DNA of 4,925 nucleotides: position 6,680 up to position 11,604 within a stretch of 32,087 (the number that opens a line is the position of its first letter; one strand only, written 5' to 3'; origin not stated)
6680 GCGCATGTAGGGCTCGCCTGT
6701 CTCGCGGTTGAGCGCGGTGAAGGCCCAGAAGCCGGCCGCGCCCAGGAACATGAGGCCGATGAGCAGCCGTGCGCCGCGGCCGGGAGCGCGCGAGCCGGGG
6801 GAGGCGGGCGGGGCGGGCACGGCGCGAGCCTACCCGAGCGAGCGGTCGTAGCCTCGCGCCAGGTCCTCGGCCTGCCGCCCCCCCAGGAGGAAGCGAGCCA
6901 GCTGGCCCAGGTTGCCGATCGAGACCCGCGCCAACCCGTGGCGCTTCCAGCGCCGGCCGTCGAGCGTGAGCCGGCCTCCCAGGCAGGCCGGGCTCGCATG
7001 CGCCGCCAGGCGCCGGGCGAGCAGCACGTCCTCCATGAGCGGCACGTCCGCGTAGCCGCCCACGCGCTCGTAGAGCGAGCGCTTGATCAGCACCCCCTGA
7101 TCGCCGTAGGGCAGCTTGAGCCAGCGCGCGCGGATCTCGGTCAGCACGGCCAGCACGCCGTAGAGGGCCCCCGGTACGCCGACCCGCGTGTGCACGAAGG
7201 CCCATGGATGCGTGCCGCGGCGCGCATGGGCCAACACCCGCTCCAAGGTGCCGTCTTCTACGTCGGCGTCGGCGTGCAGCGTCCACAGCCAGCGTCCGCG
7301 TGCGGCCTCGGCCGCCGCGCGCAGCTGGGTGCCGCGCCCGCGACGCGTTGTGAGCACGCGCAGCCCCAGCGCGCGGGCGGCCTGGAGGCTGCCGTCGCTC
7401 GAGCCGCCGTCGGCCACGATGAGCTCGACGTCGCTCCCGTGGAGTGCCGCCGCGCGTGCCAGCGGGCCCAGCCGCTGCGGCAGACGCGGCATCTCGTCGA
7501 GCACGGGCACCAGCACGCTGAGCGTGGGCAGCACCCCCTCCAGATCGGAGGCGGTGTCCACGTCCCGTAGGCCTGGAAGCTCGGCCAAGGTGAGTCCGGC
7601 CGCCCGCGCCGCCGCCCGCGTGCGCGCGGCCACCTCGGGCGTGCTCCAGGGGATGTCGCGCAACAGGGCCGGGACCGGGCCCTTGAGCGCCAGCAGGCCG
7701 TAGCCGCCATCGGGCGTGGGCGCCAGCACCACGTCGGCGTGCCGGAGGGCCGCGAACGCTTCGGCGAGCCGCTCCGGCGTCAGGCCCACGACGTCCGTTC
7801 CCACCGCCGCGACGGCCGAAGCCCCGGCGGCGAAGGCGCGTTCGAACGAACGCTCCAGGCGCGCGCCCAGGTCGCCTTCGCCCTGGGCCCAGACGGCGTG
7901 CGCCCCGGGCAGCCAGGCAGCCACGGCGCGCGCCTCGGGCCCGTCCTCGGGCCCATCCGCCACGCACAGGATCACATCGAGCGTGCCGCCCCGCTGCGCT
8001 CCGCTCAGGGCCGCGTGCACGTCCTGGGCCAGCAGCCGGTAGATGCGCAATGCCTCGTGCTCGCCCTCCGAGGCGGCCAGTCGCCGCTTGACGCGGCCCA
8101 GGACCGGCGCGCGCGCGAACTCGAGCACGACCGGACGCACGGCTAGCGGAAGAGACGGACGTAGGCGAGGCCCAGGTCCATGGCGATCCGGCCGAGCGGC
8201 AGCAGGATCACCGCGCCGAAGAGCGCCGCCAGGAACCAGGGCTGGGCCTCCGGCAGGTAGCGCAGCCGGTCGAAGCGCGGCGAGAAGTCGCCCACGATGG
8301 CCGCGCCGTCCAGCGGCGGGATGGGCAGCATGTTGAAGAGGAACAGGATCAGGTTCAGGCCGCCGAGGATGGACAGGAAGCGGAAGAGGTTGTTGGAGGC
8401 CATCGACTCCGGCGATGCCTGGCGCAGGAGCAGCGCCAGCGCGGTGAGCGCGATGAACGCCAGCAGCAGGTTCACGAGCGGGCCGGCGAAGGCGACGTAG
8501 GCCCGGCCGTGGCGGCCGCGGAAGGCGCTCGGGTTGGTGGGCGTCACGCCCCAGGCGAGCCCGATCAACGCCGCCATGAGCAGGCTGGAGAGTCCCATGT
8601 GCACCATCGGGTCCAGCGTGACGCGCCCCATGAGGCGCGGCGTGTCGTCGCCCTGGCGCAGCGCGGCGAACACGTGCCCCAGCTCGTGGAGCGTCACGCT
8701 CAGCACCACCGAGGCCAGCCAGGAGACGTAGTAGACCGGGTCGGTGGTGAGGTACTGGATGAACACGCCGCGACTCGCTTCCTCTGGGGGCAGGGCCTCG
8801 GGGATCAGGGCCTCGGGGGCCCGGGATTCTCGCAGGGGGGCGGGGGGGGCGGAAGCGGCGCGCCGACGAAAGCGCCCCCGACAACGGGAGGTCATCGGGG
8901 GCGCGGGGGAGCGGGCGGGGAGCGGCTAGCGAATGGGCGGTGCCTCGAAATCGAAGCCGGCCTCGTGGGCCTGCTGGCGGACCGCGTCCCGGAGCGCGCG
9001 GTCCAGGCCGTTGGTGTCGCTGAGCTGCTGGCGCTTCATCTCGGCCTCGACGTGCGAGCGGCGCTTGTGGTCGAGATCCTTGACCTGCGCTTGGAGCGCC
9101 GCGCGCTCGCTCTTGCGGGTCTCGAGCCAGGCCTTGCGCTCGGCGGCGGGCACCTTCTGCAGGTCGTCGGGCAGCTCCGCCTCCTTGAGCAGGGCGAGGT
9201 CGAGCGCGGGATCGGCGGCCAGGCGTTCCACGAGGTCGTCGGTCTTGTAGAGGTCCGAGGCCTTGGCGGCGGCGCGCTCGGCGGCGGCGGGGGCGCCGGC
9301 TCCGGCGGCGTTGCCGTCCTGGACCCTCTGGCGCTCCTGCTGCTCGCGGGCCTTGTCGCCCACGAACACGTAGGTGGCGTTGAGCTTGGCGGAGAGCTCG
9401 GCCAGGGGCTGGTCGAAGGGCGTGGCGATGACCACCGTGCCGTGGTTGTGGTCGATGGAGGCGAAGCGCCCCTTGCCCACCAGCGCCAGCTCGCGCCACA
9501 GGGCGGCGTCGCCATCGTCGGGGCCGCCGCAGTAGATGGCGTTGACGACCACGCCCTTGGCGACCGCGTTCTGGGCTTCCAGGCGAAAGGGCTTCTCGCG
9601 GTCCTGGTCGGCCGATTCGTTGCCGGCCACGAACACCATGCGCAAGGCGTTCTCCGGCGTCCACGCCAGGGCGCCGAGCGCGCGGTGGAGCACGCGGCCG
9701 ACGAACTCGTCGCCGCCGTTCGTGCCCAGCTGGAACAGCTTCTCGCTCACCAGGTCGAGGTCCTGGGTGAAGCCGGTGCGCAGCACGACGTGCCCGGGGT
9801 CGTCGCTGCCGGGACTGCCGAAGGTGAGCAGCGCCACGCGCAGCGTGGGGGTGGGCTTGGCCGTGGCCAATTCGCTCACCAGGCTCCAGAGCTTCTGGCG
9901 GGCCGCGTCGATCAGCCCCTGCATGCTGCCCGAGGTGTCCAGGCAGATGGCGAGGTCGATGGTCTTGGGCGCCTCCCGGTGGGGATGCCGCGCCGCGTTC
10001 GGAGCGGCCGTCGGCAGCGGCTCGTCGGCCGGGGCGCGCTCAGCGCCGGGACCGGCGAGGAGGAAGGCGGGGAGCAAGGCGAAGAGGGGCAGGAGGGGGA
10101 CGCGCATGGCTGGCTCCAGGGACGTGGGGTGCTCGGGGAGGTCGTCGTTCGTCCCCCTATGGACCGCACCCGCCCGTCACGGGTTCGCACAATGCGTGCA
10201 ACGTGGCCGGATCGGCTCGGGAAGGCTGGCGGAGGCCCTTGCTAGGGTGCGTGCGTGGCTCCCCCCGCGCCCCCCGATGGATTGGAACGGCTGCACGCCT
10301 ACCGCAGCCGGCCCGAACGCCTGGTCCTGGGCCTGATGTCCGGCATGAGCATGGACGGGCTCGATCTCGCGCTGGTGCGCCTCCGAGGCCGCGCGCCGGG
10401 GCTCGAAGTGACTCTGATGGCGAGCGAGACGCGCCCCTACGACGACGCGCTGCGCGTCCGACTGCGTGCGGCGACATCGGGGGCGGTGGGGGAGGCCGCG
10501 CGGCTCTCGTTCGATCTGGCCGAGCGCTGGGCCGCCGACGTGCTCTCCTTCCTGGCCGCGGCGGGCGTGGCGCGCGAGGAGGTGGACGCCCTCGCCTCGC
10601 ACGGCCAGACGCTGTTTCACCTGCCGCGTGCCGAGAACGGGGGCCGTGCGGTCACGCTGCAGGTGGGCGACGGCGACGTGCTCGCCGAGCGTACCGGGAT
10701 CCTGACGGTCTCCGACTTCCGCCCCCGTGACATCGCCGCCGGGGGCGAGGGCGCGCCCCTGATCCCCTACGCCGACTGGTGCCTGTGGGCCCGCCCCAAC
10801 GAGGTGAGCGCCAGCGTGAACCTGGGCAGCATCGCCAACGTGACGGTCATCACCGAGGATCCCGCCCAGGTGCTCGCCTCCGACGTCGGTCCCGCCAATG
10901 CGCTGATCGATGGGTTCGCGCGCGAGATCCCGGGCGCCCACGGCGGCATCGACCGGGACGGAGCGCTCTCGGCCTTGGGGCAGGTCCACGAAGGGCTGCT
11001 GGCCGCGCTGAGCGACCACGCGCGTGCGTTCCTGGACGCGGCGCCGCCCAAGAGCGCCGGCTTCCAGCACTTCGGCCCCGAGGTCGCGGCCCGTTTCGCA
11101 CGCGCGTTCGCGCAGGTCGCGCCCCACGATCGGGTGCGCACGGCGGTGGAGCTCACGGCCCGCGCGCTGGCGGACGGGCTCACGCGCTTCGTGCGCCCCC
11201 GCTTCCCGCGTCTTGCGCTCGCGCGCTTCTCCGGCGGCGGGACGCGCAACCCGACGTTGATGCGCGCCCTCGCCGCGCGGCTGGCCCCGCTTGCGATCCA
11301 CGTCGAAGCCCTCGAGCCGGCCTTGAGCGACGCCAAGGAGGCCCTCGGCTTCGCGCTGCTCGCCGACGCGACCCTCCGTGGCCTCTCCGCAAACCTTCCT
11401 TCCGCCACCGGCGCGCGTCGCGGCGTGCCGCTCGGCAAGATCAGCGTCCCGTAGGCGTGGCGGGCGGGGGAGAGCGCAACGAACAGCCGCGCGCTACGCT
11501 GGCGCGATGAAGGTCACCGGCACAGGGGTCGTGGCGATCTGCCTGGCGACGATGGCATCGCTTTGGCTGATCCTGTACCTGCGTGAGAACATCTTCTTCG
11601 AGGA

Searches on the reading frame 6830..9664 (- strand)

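Call 78: search_protein_families(library=pfam, proteins=[window:6830-9664:-], max_evalue=0.0001)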
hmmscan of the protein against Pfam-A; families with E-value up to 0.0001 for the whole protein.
window:6830-9664:- (944 aa): 3 families
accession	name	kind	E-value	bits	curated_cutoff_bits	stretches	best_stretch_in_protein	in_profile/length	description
PF09837.15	DUF2064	-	5.4e-29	100.9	25.8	1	560-675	9-120/120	Uncharacterized protein conserved in bacteria (DUF2064)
PF00535.33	Glycos_transf_2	-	7.6e-14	52.4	23.3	1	716-818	1-107/168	Glycosyl transferase family 2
PF13641.12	Glyco_tranf_2_3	-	3.9e-05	24.2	27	0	713-828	1-123/230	Glycosyltransferase like family 2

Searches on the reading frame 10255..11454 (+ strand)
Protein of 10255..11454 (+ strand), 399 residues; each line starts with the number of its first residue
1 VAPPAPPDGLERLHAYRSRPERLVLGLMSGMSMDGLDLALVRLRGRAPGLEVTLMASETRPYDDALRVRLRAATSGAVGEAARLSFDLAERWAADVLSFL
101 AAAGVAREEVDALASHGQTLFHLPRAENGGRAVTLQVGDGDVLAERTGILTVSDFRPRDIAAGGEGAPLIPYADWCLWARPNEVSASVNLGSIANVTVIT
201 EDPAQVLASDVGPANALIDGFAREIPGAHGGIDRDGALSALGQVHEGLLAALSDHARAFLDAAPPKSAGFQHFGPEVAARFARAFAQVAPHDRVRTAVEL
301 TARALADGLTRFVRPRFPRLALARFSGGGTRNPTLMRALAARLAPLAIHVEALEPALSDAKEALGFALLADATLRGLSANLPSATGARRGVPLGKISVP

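Call 78: search_protein_families(library=pfam, proteins=[window:10255-11454:+], max_evalue=0.0001)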
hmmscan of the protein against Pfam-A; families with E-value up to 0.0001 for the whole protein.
window:10255-11454:+ (399 aa): 1 family
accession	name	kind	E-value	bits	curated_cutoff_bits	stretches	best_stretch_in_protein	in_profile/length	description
PF03702.20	AnmK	-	6.2e-76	256.3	24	1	23-396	2-364/367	Anhydro-N-acetylmuramic acid kinase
